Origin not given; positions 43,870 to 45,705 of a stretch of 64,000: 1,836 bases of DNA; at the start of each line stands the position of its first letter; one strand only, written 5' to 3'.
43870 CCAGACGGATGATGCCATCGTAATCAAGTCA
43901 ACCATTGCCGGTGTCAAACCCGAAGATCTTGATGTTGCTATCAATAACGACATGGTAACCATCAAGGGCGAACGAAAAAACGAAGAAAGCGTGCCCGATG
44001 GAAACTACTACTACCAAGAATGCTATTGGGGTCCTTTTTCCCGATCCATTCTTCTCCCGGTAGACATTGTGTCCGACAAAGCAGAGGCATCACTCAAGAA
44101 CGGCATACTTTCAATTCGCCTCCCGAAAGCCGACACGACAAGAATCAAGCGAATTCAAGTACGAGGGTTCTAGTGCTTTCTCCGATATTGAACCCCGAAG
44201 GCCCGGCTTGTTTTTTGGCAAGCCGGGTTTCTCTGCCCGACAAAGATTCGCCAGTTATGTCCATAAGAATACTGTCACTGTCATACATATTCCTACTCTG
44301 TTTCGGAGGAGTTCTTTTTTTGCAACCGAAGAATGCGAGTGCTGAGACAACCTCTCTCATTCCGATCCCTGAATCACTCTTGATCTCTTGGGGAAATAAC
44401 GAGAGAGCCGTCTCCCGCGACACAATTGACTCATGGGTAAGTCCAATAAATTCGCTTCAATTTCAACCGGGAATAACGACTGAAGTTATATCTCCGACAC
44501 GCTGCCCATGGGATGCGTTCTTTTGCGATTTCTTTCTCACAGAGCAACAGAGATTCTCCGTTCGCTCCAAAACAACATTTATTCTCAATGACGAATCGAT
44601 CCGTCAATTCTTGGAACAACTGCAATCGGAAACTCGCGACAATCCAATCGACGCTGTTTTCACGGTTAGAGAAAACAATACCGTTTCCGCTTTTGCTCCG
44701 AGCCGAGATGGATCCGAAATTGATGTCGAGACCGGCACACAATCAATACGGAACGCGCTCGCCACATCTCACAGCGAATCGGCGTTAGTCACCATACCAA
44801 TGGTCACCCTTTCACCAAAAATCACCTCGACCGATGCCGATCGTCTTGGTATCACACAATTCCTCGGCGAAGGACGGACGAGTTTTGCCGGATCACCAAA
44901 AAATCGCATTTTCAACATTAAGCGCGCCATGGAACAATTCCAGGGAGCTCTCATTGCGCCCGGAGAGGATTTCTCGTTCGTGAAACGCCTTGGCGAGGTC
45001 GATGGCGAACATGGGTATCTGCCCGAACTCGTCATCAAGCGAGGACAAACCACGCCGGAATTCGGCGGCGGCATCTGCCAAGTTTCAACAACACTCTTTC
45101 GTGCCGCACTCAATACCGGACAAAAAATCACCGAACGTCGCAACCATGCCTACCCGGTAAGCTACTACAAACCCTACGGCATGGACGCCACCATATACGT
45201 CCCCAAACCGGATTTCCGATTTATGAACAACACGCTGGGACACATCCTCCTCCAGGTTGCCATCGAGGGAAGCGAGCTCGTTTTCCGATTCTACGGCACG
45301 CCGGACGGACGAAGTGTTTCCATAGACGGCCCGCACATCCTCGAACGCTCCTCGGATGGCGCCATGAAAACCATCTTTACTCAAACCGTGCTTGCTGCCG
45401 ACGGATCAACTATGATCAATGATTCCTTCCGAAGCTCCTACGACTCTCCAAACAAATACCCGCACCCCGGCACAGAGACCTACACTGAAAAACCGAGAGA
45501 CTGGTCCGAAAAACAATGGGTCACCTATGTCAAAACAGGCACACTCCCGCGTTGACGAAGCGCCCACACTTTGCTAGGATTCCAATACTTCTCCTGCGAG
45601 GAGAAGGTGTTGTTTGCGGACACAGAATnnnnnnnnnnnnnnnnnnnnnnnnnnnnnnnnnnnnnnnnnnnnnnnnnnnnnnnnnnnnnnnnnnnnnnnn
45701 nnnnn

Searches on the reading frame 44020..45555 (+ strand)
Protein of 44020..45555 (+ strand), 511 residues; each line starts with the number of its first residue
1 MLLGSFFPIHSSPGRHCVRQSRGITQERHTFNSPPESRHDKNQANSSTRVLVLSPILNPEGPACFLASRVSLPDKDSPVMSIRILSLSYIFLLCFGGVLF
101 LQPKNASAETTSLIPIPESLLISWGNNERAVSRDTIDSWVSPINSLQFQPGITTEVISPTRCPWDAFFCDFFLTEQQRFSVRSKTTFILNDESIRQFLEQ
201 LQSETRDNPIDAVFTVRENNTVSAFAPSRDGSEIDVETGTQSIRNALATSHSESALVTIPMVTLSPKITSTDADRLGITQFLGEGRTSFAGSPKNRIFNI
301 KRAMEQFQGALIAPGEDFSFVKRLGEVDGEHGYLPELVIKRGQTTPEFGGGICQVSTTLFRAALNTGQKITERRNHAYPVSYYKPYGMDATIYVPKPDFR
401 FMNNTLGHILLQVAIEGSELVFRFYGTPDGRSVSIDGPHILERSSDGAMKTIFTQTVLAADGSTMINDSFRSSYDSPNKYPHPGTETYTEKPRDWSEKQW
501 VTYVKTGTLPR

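Call 25: search_protein_families(library=pfam, proteins=[window:44020-45555:+], max_evalue=0.001)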
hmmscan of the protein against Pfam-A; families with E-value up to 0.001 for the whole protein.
window:44020-45555:+ (511 aa): 2 families
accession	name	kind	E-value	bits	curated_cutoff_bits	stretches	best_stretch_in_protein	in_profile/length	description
PF04294.18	VanW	-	3e-41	140.4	27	1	295-425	1-130/130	VanW like protein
PF12229.13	PG_binding_4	-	1.1e-06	29.2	22.1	1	185-252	48-113/117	Putative peptidoglycan binding domain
